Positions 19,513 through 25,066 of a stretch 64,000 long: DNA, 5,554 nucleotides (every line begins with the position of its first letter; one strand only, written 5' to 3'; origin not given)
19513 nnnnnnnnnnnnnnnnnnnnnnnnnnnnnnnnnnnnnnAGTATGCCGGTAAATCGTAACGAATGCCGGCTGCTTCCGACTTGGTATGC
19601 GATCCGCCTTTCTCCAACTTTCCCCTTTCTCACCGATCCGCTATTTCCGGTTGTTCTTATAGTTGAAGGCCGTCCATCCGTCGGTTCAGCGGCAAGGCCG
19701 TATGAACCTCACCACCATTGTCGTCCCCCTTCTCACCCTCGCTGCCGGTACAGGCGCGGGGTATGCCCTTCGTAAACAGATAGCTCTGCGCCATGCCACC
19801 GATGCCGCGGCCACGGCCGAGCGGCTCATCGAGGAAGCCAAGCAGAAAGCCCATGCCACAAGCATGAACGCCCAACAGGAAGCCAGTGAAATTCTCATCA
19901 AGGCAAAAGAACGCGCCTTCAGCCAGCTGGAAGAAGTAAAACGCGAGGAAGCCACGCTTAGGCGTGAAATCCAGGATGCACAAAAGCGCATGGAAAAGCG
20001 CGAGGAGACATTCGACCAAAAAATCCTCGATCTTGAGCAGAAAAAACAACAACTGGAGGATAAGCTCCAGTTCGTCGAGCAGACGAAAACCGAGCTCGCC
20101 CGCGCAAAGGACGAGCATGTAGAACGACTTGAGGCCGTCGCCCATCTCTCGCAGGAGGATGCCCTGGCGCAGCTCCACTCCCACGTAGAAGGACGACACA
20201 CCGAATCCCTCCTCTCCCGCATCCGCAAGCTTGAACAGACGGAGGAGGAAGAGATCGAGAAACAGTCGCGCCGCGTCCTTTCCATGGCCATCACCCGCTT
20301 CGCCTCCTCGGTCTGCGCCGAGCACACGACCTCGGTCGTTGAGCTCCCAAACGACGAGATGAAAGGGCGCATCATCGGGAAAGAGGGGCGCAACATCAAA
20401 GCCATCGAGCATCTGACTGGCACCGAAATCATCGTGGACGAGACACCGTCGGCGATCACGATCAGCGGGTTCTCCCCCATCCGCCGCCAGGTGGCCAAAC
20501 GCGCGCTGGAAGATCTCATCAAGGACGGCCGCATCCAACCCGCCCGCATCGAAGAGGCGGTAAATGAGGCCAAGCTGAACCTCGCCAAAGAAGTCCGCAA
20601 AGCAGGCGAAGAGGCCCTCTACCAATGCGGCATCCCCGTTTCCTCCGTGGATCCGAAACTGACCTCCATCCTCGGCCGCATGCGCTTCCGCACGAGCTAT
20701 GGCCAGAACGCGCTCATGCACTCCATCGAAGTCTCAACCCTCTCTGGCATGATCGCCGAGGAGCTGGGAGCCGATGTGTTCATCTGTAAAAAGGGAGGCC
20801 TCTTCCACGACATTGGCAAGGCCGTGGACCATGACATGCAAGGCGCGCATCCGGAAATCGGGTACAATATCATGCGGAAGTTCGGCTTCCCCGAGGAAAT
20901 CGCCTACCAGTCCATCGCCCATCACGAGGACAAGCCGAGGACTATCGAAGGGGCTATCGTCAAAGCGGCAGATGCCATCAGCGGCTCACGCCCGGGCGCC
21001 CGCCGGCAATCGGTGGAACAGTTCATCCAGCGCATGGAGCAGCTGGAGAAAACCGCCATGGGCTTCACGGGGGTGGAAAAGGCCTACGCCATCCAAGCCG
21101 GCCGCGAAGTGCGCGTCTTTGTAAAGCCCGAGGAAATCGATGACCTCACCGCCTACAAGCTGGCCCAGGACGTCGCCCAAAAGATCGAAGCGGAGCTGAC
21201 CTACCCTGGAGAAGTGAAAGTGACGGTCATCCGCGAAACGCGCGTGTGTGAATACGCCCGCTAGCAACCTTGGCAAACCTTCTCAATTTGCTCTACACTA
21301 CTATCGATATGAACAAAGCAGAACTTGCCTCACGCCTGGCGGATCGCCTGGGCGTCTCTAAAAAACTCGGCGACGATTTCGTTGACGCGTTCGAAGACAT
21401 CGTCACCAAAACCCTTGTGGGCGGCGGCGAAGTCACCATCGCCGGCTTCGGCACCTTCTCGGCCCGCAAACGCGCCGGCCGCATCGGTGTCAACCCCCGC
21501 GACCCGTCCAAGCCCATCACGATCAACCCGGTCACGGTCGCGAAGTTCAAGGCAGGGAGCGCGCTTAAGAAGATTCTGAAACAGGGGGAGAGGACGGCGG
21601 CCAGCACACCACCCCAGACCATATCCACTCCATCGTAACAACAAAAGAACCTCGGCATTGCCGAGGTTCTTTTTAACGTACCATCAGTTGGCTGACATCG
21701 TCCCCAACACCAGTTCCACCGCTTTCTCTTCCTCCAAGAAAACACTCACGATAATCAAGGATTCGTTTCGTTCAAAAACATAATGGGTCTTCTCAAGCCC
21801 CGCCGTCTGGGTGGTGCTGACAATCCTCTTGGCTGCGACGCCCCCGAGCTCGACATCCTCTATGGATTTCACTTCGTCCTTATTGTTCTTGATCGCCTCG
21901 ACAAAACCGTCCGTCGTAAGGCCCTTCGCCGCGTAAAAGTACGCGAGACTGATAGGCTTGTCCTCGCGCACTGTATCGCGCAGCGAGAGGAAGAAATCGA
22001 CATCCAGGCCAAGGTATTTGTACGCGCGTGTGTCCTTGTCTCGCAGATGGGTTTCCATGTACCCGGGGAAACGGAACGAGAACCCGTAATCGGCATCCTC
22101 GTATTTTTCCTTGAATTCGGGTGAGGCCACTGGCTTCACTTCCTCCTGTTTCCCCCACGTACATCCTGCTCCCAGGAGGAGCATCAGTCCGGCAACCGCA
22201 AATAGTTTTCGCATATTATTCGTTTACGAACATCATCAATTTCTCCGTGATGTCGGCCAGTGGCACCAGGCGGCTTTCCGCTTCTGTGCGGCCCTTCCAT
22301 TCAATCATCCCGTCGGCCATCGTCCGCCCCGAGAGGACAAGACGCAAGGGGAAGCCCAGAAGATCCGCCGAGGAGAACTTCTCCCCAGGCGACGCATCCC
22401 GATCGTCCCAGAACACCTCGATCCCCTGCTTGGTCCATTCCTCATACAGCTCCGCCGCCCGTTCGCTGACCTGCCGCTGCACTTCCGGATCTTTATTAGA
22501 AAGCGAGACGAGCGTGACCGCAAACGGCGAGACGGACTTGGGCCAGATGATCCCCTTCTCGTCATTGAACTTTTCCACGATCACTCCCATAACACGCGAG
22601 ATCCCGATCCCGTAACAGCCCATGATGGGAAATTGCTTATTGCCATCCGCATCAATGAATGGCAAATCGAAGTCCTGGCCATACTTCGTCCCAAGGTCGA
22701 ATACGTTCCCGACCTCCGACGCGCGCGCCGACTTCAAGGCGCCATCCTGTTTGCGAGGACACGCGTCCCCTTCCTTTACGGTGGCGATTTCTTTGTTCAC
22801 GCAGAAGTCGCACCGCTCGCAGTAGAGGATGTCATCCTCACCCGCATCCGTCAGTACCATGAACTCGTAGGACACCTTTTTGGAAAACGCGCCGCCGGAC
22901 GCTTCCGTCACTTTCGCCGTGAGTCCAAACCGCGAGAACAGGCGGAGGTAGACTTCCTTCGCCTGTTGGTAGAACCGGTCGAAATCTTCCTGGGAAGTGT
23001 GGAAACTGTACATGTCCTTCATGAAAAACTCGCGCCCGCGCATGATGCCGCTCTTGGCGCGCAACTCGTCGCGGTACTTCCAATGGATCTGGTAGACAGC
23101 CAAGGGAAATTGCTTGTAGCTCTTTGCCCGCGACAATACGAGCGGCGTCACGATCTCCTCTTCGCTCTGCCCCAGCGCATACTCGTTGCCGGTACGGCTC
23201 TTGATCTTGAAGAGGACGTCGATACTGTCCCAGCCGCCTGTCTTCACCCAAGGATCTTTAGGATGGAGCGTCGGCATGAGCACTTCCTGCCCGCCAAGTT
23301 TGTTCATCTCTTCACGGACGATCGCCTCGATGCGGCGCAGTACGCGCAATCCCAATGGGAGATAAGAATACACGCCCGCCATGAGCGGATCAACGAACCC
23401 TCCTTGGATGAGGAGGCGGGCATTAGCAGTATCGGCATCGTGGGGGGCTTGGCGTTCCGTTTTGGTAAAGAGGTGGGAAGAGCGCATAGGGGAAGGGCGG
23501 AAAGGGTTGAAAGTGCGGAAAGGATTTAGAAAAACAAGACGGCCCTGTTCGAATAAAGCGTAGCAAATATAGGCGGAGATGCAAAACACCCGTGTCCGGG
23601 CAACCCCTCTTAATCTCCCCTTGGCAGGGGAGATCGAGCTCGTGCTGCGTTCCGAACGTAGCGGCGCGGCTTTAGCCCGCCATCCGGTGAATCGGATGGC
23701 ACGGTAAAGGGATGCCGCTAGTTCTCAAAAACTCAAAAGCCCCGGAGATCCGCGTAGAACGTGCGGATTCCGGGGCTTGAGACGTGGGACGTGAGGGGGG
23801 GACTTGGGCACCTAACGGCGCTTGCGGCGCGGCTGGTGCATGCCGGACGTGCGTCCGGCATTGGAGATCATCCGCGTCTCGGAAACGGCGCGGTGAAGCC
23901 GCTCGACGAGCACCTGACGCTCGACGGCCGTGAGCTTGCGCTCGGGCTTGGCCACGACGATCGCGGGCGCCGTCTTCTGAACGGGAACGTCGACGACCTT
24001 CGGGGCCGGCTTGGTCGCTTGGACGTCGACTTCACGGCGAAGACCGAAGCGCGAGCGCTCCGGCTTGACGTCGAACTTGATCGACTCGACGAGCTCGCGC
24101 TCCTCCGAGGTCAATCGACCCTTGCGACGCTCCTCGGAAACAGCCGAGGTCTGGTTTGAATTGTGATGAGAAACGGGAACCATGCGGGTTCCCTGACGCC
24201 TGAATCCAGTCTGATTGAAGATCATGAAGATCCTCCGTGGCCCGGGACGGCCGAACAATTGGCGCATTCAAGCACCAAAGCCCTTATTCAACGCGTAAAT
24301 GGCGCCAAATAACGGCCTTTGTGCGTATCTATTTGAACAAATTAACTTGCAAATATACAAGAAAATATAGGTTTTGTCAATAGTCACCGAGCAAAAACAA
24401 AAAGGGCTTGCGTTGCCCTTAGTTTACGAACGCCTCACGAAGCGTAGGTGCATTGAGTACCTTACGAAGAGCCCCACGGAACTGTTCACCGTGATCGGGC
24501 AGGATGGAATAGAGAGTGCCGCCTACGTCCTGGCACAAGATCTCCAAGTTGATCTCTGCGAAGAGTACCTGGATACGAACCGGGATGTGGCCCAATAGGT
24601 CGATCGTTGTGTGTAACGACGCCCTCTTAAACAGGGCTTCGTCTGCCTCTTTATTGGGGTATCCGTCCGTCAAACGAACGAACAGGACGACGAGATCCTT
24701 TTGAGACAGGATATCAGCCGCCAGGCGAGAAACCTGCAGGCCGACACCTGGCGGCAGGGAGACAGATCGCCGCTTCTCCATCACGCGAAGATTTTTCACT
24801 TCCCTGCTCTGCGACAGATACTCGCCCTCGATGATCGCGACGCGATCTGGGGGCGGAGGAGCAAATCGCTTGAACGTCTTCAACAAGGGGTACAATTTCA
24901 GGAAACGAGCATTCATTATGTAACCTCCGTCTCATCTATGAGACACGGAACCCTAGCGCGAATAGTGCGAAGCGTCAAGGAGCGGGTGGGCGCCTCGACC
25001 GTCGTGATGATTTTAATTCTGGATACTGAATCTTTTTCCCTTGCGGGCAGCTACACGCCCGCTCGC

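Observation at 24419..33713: Minus-strand surface operon pairing membrane-anchored cohesin-like proteins with a dockerin-bearing FN3 protein and a giant beta-strand-repeat adhesin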

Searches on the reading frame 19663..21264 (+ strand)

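Call 29: search_protein_families(library=pfam, proteins=[window:19663-21264:+], max_evalue=0.01)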
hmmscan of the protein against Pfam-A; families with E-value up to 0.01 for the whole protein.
window:19663-21264:+ (533 aa): 7 families
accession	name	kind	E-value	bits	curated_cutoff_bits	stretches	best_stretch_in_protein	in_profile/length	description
PF12072.13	RNase_Y_N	-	7.3e-26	91.3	32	1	18-215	2-199/201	RNase Y N-terminal region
PF01966.28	HD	-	2.8e-17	63.5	22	1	353-440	4-114/116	HD domain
PF00013.35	KH_1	-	4e-11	42.9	21.5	1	225-283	3-65/66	KH domain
PF13083.13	KH_KhpA-B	-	0.00012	22.4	32.1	1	223-252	30-58/73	KhpA/KhpB, KH domain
PF08668.18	HDOD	-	0.0007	19.6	22.9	0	351-388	96-134/196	HDOD domain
PF07650.23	KH_2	-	0.0017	18.6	22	1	232-257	34-59/78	KH domain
PF22675.2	KH-I_KHDC4-BBP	-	0.0018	18.6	30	0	231-257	5-31/76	KHDC4/BBP-like, KH-domain type I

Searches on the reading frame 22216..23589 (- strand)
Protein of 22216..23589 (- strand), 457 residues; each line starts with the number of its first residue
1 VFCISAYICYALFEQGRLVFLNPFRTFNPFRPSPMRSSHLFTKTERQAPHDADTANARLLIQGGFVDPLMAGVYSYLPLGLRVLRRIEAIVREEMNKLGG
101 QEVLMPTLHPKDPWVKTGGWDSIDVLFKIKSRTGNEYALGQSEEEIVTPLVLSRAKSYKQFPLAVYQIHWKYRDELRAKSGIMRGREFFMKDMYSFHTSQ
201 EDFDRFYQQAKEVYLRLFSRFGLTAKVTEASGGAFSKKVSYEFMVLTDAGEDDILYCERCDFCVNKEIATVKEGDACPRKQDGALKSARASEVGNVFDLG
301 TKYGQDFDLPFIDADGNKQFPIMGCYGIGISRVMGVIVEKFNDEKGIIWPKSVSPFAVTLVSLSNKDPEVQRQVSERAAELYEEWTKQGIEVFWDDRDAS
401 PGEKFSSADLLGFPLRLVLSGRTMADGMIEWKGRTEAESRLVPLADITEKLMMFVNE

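Call 29: search_protein_families(library=pfam, proteins=[window:22216-23589:-], max_evalue=0.01)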
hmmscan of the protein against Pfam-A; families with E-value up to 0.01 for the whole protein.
window:22216-23589:- (457 aa): 2 families
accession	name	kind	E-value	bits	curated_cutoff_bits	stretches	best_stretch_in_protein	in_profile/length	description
PF00587.30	tRNA-synt_2b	-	4.7e-28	98.9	29.3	1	127-340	1-178/179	tRNA synthetase class II core domain (G, H, P, S and T)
PF03129.25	HGTP_anticodon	-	1.4e-12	48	21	1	358-451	2-91/94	Anticodon binding domain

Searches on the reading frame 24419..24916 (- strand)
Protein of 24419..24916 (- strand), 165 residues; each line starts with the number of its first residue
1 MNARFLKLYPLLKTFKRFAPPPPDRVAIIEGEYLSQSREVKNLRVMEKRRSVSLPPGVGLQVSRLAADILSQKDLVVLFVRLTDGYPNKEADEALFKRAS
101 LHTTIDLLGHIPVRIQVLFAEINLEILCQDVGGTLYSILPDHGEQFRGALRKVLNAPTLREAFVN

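Call 3: search_protein_families(library=pfam, proteins=[window:24419-24916:-], max_evalue=1)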
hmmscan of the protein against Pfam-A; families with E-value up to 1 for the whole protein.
window:24419-24916:- (165 aa): 0 families

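Call 4: search_protein_families(library=ncbifam, proteins=[window:24419-24916:-], max_evalue=1)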
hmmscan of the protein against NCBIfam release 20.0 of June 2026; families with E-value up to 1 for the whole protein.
window:24419-24916:- (165 aa): 1 family
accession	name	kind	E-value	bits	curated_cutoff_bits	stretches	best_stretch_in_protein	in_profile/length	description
NF045608.2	EpsI_type_V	exception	0.15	11.3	228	1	48-97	117-166/218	exosortase-associated protein EpsI, V-type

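Call 50: search_protein_families(library=phrogs, proteins=[window:24419-24916:-], max_evalue=0.1)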
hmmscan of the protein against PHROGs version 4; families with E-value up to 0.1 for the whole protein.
window:24419-24916:- (165 aa): 0 families
